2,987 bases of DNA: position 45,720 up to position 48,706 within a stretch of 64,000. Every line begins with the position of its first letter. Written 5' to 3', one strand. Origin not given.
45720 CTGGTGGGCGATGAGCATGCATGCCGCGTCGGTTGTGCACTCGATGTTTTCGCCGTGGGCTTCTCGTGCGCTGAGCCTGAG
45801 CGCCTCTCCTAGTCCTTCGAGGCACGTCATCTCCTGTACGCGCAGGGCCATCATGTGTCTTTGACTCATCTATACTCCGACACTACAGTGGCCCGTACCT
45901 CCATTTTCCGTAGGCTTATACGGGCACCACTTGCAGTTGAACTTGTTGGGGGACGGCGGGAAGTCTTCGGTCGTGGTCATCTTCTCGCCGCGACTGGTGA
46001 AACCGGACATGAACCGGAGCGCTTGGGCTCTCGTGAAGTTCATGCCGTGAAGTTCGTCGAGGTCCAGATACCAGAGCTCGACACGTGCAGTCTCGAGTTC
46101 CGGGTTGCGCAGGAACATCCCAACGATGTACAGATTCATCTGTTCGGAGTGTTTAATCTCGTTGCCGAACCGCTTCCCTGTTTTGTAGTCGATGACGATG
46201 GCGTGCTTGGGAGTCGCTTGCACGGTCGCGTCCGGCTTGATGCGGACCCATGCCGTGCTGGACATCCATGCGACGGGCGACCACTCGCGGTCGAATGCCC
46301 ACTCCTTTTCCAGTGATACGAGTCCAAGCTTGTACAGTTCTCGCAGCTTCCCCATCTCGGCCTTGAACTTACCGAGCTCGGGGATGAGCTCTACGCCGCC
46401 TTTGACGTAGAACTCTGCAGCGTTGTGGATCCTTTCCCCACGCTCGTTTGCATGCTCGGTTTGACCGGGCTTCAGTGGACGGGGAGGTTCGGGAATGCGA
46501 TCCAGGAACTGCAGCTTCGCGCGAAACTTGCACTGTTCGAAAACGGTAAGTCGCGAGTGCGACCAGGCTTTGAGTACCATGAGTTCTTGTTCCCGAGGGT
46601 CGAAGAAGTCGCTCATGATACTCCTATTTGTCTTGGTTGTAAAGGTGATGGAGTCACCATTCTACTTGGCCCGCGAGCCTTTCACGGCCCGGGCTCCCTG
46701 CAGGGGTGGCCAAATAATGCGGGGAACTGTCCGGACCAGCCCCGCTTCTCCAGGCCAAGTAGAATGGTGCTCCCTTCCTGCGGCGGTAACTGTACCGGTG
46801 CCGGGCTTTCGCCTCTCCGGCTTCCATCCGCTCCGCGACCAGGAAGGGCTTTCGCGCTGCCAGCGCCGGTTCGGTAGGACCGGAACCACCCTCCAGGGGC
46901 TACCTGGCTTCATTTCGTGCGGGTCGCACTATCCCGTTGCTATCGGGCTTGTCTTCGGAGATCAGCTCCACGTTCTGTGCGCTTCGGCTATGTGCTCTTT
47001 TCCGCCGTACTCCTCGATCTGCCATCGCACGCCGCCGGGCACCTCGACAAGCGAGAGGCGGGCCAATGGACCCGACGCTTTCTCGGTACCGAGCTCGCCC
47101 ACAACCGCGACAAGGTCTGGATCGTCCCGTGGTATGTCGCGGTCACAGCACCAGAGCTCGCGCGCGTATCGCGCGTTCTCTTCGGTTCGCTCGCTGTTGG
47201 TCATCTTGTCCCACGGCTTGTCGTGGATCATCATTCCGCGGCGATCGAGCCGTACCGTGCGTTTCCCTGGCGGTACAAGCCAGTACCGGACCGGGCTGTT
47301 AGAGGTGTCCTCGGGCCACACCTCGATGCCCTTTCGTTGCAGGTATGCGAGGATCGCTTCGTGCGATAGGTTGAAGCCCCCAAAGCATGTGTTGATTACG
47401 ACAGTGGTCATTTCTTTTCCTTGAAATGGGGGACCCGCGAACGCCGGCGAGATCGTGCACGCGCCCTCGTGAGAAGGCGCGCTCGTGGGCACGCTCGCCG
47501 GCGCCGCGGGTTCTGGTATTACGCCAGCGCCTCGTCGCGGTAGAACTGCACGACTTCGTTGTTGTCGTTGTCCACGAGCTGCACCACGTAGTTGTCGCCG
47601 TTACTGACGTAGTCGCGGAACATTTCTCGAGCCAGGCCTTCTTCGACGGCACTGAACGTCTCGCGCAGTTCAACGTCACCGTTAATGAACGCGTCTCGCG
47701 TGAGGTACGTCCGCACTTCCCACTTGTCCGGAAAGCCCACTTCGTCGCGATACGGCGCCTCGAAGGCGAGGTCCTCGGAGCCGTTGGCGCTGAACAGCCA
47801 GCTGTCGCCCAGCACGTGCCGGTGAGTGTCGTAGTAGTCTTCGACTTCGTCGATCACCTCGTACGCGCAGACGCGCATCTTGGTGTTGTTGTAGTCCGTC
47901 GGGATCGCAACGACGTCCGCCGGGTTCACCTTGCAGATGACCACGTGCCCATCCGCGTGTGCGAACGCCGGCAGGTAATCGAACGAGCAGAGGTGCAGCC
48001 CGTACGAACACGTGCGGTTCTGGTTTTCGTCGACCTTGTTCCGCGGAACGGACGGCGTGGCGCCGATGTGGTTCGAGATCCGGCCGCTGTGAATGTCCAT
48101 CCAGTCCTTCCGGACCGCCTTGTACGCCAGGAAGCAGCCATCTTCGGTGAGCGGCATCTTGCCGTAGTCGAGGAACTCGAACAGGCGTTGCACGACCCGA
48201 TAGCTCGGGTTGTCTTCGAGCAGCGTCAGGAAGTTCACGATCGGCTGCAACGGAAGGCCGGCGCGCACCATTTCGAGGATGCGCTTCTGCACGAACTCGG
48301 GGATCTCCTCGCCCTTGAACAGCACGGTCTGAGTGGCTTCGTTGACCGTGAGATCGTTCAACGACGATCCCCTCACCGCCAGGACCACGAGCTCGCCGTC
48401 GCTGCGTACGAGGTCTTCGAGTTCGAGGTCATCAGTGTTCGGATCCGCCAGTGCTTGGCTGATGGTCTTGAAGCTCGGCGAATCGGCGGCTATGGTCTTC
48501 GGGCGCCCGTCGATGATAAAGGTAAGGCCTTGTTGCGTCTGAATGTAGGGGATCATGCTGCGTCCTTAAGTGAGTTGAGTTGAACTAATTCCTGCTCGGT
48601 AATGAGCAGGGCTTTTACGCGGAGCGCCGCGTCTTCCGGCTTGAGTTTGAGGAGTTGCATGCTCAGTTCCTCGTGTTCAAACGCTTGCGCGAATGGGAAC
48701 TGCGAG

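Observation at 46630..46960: ~330-nt multi-domain structured RNA candidate in front of the Cas4-like nuclease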

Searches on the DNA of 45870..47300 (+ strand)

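Call 4: search_dna_similar(query=window:46400-47200:+, collection=phages, mode=distant, max_rows=40)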
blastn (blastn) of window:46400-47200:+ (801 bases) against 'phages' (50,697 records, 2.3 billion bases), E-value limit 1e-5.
No match.

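Call 5: search_rna_families(source=window, start=46300, end=47300, threshold=evalue, max_evalue=10)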
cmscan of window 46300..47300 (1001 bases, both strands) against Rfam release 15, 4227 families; matches with E-value up to 10: 2.
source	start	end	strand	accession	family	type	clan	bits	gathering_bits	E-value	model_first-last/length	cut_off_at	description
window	46362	46424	-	RF02992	hya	Cis-reg;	-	22.7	56.8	0.26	1-72/72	no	hya RNA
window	47152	47184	+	RF03407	MIR531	Gene; miRNA;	-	16.3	70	7.7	1-69/69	no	MIR531 microRNA precursor family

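Call 37: search_rna_families(sources=[L086, L088, L091, L090, L095], threshold=gathering)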
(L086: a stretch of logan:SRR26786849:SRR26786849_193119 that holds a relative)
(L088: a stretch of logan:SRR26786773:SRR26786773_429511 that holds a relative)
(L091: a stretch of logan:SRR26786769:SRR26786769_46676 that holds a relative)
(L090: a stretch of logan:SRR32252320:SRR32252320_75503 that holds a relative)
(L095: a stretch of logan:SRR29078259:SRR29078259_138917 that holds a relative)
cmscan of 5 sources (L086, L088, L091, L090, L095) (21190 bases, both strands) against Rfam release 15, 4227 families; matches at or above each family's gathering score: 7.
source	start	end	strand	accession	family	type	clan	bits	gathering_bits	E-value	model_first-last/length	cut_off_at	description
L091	3281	3365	+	RF00005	tRNA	Gene; tRNA;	CL00001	59.3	29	9e-11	1-71/71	no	tRNA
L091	3370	3441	+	RF00005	tRNA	Gene; tRNA;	CL00001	59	29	1.1e-10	1-71/71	no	tRNA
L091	2952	3034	+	RF00005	tRNA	Gene; tRNA;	CL00001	57.5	29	2.8e-10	1-71/71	no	tRNA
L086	1102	1183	+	RF00005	tRNA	Gene; tRNA;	CL00001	53.1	29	4.7e-09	1-71/71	no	tRNA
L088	792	873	+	RF00005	tRNA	Gene; tRNA;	CL00001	53.1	29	4.7e-09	1-71/71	no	tRNA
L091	3093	3173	+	RF00005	tRNA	Gene; tRNA;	CL00001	48.7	29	7.7e-08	1-71/71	no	tRNA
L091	2797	2867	+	RF00005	tRNA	Gene; tRNA;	CL00001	33.8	29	0.00094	1-71/71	no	tRNA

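Call 97: build_rna_model(alignment_id=A3)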
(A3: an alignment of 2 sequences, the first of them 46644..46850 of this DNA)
Model R1 built from alignment A3 (2 sequences, 207 columns); structure: RNAalifold consensus.
model positions 207; base pairs 68; branch points 3; effective number of sequences 0.55; information 0.591 bits per position. Calibrated on 0.2 Mb of random sequence (short: E-values are rough).
structure used (alignment columns):
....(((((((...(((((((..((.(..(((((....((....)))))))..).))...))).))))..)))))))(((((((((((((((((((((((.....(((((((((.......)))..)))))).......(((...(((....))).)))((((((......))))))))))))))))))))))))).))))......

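Call 99: search_with_rna_model(model_id=R1, sources=[window, L002, L003, L004, L005, L006, L007, L008, L009, L010, L011, L012, L015, L016, L017, L018, L019, L020, L021, L023, L024, L025, L026, L027, L028, L033, L034, L035, L036, L037, L038, L039, L040, L041, L042, L043, L044, L045, L046, L047, L048, L049, L050, L051, L052, L053, L054, L055, L056, L057, L058, L059, L060, L061, L062, L063, L064, L065, L066, L067, L068, L069, L070, L071, L072, L073, L074, L075, L076, L077, L078, L079, L080, L081, L082, L083, L084, L085, L086, L088, L090, L091, L095, L096, L097, L099, L104, L105, L176, L121, L120, L147, L148, L141, L180, L118, L133, L153, L132, L127], max_evalue=10)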
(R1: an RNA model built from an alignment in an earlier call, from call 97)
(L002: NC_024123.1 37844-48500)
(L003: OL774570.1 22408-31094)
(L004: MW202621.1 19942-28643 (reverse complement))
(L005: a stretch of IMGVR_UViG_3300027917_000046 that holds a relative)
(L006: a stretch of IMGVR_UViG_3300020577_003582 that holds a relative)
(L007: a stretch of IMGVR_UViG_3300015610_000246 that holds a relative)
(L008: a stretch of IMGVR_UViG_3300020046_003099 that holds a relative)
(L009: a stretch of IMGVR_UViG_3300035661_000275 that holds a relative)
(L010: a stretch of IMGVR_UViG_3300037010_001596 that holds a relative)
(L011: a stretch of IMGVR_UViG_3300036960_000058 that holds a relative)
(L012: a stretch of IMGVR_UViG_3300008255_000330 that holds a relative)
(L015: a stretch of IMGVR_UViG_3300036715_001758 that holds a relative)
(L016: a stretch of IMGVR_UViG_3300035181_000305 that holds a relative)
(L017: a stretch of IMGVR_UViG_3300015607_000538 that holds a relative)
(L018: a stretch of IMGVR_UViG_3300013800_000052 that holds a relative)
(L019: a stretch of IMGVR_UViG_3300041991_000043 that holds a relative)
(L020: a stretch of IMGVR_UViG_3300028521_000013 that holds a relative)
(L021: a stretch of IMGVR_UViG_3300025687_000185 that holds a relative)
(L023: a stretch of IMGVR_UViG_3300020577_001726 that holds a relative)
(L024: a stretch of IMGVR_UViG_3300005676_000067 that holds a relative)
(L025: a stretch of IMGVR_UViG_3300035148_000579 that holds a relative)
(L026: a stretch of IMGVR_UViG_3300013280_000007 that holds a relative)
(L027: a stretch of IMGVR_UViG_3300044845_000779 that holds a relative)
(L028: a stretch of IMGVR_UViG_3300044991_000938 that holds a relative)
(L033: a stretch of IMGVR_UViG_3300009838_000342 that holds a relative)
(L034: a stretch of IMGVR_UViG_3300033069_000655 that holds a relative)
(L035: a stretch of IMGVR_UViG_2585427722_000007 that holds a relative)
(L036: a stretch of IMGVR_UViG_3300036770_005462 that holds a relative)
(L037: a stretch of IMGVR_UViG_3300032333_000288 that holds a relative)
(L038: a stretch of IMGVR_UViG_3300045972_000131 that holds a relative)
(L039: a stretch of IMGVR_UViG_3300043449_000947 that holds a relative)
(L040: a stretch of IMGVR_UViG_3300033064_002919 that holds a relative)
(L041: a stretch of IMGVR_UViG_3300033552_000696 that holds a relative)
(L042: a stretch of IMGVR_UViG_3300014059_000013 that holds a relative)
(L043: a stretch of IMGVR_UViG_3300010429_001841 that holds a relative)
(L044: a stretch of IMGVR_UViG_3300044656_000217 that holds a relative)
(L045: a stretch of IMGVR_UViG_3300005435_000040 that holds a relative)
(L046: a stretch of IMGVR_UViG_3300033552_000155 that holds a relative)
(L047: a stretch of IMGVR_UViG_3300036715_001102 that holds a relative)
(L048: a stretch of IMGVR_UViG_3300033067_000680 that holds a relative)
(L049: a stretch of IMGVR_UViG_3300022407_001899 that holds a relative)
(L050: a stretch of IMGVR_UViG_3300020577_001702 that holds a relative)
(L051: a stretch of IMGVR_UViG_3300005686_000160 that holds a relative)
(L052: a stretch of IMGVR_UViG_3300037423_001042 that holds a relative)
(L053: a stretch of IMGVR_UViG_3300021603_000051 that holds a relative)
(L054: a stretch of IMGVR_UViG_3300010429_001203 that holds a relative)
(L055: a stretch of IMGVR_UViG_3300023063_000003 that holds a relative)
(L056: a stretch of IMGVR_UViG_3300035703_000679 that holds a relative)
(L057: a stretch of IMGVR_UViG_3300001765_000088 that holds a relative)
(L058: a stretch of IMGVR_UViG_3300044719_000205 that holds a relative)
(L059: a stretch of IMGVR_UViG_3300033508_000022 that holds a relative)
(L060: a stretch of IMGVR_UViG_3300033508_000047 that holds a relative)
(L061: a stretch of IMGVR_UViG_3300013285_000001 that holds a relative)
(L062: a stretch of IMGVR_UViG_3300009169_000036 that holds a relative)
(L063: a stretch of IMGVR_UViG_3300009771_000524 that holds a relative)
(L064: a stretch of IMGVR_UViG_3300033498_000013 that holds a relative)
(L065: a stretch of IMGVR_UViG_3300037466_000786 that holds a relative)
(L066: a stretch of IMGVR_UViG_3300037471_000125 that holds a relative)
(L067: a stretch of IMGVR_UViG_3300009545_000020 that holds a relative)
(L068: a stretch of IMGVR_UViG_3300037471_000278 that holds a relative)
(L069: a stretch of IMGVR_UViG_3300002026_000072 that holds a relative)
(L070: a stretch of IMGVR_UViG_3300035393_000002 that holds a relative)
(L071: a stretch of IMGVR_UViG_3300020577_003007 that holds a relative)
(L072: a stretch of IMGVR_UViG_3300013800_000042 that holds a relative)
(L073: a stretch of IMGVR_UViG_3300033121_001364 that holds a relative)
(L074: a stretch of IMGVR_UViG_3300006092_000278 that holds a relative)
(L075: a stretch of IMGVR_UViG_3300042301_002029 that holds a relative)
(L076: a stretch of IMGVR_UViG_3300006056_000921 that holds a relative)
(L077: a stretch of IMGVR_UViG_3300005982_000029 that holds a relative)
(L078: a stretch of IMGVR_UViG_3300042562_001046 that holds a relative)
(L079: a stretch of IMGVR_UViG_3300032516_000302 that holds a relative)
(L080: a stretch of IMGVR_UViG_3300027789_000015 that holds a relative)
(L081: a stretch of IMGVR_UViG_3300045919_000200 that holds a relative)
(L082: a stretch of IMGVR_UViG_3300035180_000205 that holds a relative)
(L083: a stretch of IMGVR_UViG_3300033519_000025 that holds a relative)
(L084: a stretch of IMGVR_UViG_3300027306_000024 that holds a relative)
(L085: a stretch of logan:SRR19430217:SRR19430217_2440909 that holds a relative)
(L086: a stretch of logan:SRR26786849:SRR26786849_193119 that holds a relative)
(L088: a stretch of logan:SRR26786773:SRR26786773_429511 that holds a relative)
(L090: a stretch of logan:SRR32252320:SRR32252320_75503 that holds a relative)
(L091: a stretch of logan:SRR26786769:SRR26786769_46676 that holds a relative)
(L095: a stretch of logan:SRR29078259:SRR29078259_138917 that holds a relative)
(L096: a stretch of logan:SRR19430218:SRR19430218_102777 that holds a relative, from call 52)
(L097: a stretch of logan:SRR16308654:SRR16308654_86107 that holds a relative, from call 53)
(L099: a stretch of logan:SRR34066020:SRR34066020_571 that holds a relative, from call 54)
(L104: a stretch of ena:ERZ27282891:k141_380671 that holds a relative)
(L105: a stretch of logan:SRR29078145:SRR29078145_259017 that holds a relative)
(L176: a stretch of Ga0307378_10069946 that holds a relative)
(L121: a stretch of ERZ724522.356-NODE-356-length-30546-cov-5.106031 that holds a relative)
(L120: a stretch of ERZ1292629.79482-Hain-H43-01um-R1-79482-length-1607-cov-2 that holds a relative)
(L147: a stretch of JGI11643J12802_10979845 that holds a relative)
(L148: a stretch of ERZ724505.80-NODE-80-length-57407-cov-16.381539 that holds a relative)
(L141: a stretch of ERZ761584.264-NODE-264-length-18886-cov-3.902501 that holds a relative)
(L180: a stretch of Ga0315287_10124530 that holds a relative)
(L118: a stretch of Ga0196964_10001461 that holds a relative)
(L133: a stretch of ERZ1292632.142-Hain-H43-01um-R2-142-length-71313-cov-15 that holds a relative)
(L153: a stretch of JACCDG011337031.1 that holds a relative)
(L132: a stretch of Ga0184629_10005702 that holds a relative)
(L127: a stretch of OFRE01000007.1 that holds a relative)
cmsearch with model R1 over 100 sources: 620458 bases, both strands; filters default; matches with E-value up to 10: 3.
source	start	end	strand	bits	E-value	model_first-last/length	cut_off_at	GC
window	46644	46850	-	262.8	1.1e-54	1-207/207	no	0.65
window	46604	46779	+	25.5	0.0034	1-207/207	no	0.57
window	57076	57146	+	10.5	6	1-207/207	no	0.55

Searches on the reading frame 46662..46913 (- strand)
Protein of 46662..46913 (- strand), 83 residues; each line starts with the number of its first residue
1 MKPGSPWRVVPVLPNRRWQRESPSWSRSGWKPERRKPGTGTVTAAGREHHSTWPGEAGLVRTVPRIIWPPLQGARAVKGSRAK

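Call 11: search_protein_families(library=pfam, proteins=[window:46662-46913:-], max_evalue=0.01)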
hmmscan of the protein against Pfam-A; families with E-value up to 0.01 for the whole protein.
window:46662-46913:- (83 aa): 0 families

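Call 12: search_protein_families(library=phrogs, proteins=[window:46662-46913:-], max_evalue=0.001)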
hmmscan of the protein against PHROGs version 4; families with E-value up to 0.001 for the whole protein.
window:46662-46913:- (83 aa): 0 families

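Call 59: search_protein_representatives(protein=window:46662-46913:-)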
Query: 83 residues. Proteins with E-value up to 0.001 (for the whole library): 1; up to 1e-10: 0; up to 1e-30: 0. The best 1 are listed.
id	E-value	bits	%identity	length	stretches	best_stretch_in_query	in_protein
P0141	1.5e-06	44.5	43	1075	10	40-82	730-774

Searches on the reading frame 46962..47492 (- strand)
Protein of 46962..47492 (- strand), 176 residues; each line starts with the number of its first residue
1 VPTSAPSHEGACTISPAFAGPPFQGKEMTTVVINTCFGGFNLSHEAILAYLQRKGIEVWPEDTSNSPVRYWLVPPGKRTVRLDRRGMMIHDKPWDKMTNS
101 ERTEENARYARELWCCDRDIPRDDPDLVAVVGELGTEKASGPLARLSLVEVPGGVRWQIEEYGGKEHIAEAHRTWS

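Call 11: search_protein_families(library=pfam, proteins=[window:46962-47492:-], max_evalue=0.01)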
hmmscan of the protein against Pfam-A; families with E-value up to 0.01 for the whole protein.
window:46962-47492:- (176 aa): 0 families

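Call 12: search_protein_families(library=phrogs, proteins=[window:46962-47492:-], max_evalue=0.001)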
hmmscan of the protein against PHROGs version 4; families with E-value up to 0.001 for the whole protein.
window:46962-47492:- (176 aa): 1 family
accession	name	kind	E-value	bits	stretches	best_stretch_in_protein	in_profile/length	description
phrog_16527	-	unknown function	3.3e-24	86.7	1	30-176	2-118/119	-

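Call 16: search_dna_similar(query=window:46962-47492:-, collection=phages, mode=protein, max_rows=40)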
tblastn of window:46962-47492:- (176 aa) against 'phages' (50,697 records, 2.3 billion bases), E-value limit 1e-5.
Records with a match: 2; places in all: 2; records where one place covers at least 80% of the query: 1.
Best place of each record, by identity: <60% 2.
By first word of the organism name: Paenibacillus 1; Vibrio 1.
By host as written in the record: Paenibacillus larvae subsp. larvae strain Eric_V 1; Vibrio cyclitrophicus 1.
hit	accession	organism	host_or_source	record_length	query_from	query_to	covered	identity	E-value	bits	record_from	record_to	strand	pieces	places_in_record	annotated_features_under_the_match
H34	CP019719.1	Paenibacillus phage phiERICV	Paenibacillus larvae subsp. larvae ...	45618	25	176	86%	32.2%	8e-10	62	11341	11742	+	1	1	hypothetical protein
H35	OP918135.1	Vibrio phage vB_VviC_ZQ26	Vibrio cyclitrophicus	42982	127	175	28%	53.1%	4e-6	52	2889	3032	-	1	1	hypothetical protein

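Call 50: find_homologous_proteins(query=window:46962-47405:-)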
Query window:46962-47405:- (147 aa): 20 proteins with E <= 0.001 among 54 candidates.
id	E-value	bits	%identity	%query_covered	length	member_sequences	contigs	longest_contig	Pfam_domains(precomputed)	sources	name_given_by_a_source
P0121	5.6e-98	343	100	100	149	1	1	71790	-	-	-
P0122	3.6e-44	168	56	99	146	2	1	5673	-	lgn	-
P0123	2.2e-33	133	50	99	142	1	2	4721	-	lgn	-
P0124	5.8e-33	132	50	99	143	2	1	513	-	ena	-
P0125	1.4e-32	131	50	99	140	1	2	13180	-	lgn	-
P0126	2.4e-31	127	50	99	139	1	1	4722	-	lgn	-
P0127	2.2e-30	124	48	99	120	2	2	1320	-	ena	-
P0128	6.8e-30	122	48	99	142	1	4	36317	-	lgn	-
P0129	8.7e-30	122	46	99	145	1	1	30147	-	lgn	-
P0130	6.3e-29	119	45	99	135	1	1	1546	-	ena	-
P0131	3.5e-28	117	46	99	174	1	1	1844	-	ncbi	-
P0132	5.7e-26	109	43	98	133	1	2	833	-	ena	-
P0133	1.9e-24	104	42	99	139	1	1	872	-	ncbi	-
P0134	5.3e-22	96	43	99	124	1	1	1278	-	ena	-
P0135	4.0e-20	90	41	99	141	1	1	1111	-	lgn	-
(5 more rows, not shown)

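Call 52: find_encoding_contigs(protein=P0122, flank=3000, max_places=3)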
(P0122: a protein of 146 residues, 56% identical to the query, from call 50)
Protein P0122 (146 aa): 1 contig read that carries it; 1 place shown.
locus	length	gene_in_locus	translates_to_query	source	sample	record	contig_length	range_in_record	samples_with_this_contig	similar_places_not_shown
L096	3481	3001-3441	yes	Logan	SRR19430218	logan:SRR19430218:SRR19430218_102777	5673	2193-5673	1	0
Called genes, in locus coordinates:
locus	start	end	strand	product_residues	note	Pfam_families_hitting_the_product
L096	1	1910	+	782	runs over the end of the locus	PF13589:HATPase_c_3 (weak)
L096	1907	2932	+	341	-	PF26926:Phage_T4_rIIB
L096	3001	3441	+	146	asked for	-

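Call 53: find_encoding_contigs(protein=P0125, flank=3000, max_places=3)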
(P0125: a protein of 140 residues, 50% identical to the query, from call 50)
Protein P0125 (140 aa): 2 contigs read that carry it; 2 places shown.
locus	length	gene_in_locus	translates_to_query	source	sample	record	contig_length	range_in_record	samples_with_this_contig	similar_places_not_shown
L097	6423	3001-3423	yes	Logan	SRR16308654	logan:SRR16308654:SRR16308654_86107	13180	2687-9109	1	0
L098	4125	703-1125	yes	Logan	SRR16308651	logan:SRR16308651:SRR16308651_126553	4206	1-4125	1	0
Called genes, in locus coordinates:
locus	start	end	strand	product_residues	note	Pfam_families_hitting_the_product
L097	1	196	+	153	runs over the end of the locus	-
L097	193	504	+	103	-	-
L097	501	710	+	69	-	-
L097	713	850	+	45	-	-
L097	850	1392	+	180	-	PF22769:DCD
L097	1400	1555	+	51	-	-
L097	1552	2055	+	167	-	PF18909:dGTP_diPhyd_N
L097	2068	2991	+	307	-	PF02272:DHHA1 (weak)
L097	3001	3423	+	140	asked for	-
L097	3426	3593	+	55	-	-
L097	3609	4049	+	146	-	-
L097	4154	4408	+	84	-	-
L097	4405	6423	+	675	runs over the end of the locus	-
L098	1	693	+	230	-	?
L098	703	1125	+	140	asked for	-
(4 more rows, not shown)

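Call 54: find_encoding_contigs(protein=P0128, flank=3000, max_places=4)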
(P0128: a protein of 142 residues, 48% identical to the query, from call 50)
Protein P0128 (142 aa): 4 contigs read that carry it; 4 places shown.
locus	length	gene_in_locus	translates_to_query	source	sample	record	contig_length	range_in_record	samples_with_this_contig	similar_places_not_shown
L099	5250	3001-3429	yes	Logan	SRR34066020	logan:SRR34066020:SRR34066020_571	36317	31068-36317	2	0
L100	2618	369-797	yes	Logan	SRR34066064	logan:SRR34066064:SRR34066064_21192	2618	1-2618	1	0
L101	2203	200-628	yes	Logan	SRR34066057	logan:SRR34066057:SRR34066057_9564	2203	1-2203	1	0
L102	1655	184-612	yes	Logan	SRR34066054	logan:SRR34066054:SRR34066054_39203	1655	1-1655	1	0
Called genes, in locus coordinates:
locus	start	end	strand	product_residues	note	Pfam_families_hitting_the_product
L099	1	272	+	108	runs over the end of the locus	-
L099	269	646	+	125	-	PF27050:Phage_P22_Y8K6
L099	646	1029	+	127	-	-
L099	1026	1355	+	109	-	-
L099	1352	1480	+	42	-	-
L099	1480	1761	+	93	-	-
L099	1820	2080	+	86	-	-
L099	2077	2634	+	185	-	PF13505:OMP_b-brl (weak)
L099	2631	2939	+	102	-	-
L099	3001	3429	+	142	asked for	-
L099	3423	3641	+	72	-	-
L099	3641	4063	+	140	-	PF05551:zf-His_Me_endon (weak), PF13392:HNH_3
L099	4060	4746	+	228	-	-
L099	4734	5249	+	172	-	?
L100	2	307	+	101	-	?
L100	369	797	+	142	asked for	-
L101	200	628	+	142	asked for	-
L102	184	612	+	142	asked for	-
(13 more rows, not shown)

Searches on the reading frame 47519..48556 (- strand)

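Call 11: search_protein_families(library=pfam, proteins=[window:47519-48556:-], max_evalue=0.01)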
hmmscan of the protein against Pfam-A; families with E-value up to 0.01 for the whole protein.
window:47519-48556:- (345 aa): 0 families

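Call 12: search_protein_families(library=phrogs, proteins=[window:47519-48556:-], max_evalue=0.001)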
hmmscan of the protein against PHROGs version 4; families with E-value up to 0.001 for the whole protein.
window:47519-48556:- (345 aa): 5 families
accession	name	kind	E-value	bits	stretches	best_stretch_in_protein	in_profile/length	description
phrog_609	-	lysis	1.7e-63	216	1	3-243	818-1049/1055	RIIB lysis inhibitor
phrog_11221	-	lysis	2.1e-47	163.5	1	14-239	19-238/543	RIIB lysis inhibitor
phrog_3803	-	lysis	1.7e-43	150.6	1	9-245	286-519/530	RIIB lysis inhibitor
phrog_36818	-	lysis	1.1e-42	146.4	1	107-245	11-153/163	RIIB lysis inhibitor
phrog_2886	-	lysis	2.5e-34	120.2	1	122-240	213-334/552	RIIB lysis inhibitor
